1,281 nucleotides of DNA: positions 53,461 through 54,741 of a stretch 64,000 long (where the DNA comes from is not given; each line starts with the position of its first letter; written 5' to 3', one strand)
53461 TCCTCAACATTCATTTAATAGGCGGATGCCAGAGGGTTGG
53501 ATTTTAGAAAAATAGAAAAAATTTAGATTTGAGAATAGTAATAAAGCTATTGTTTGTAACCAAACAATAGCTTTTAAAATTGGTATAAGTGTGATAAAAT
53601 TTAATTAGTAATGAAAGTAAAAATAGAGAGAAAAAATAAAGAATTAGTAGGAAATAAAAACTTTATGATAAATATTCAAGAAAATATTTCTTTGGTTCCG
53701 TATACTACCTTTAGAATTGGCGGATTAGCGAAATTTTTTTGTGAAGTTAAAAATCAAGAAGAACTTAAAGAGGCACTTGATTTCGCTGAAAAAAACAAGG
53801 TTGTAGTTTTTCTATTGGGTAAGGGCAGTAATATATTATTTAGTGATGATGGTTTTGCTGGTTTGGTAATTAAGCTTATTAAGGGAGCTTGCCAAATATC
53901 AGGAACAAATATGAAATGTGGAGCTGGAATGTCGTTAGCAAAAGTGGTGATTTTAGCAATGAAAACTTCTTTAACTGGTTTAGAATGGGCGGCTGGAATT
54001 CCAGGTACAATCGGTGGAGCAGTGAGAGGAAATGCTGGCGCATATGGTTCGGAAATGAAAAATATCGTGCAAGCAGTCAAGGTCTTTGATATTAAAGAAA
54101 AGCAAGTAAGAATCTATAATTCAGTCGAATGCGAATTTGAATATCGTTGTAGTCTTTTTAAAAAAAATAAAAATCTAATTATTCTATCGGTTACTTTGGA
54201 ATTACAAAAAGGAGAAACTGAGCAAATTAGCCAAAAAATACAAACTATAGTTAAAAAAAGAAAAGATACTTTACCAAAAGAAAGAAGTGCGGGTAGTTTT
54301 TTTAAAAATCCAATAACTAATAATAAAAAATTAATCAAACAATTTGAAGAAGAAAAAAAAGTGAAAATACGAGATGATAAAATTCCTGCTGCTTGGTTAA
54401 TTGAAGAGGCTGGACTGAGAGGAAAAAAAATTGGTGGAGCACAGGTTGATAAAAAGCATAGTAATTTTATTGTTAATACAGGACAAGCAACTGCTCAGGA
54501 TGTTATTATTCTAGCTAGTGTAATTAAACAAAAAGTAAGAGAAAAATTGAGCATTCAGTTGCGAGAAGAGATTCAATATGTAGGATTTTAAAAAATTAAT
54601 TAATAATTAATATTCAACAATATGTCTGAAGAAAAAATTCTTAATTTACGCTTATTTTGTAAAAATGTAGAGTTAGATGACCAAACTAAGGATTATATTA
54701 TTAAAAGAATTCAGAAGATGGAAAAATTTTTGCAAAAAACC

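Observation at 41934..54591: CRISPR-Cas locus inserted between murC and murB inside the cell-wall synthesis gene cluster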

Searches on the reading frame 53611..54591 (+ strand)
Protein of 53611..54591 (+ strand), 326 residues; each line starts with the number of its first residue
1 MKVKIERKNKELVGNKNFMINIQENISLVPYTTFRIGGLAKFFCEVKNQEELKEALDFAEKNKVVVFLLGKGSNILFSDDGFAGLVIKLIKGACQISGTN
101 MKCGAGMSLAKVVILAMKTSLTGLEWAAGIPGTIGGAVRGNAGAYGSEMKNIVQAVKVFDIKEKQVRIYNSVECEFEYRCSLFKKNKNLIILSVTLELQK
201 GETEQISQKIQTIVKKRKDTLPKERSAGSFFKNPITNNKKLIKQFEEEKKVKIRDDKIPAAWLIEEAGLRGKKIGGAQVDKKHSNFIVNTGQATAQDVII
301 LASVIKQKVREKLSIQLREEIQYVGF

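Call 3: search_protein_families(library=pfam, proteins=[window:53611-54591:+])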
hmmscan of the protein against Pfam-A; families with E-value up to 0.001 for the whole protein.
window:53611-54591:+ (326 aa): 2 families
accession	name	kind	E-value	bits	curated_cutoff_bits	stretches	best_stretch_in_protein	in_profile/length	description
PF02873.21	MurB_C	-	6e-32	110.2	27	1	205-324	1-99/99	UDP-N-acetylenolpyruvoylglucosamine reductase, C-terminal domain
PF01565.28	FAD_binding_4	-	1.7e-19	70.3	26.4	1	42-167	3-137/139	FAD binding domain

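Call 21: find_encoding_contigs(protein=window:53611-54591:+, flank=10000, max_places=10)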
Protein window:53611-54591:+ (326 aa): 5 contigs read that carry it; 2 places shown.
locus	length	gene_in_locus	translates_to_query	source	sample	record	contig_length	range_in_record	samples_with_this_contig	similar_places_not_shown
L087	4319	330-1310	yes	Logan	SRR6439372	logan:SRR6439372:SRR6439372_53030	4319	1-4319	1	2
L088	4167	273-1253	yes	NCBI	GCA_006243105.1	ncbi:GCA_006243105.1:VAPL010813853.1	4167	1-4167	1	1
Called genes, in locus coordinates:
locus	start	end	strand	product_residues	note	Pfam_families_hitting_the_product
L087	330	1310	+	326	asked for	PF01565:FAD_binding_4, PF02873:MurB_C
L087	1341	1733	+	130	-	PF02482:Ribosomal_S30AE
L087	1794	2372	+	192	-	PF00072:Response_reg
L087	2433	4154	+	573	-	PF01368:DHH, PF02272:DHHA1, PF17768:RecJ_OB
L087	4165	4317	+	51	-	?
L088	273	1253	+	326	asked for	PF01565:FAD_binding_4, PF02873:MurB_C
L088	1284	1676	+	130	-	PF02482:Ribosomal_S30AE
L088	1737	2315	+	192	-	PF00072:Response_reg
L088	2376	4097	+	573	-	PF01368:DHH, PF02272:DHHA1, PF17768:RecJ_OB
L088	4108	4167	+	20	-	?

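Call 87: search_protein_families(library=ncbifam, proteins=[window:53611-54591:+], max_evalue=0.001)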
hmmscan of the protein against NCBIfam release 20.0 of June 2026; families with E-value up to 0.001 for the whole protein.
window:53611-54591:+ (326 aa): 7 families
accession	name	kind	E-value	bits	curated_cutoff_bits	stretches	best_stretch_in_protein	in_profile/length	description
NF010480.0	PRK13905.1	equivalog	1.6e-88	296.5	259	1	19-325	13-299/303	UDP-N-acetylmuramate dehydrogenase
TIGR00179.1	murB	equivalog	2.4e-72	243.6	144.5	1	28-325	1-290/290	UDP-N-acetylmuramate dehydrogenase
NF000755.0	PRK00046.1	equivalog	3e-62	210.3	277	1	21-324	3-335/343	UDP-N-acetylmuramate dehydrogenase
NF010478.0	PRK13903.1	equivalog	1.4e-58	198.6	231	2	16-203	9-198/362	UDP-N-acetylmuramate dehydrogenase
NF011245.0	PRK14651.1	equivalog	2e-45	155.1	224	2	24-242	5-211/273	UDP-N-acetylmuramate dehydrogenase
NF011242.0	PRK14648.1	equivalog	3.8e-35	121.7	426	2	23-159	13-155/354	UDP-N-acetylmuramate dehydrogenase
NF010479.0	PRK13904.1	equivalog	4.4e-34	118.1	273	2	55-236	31-191/258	UDP-N-acetylmuramate dehydrogenase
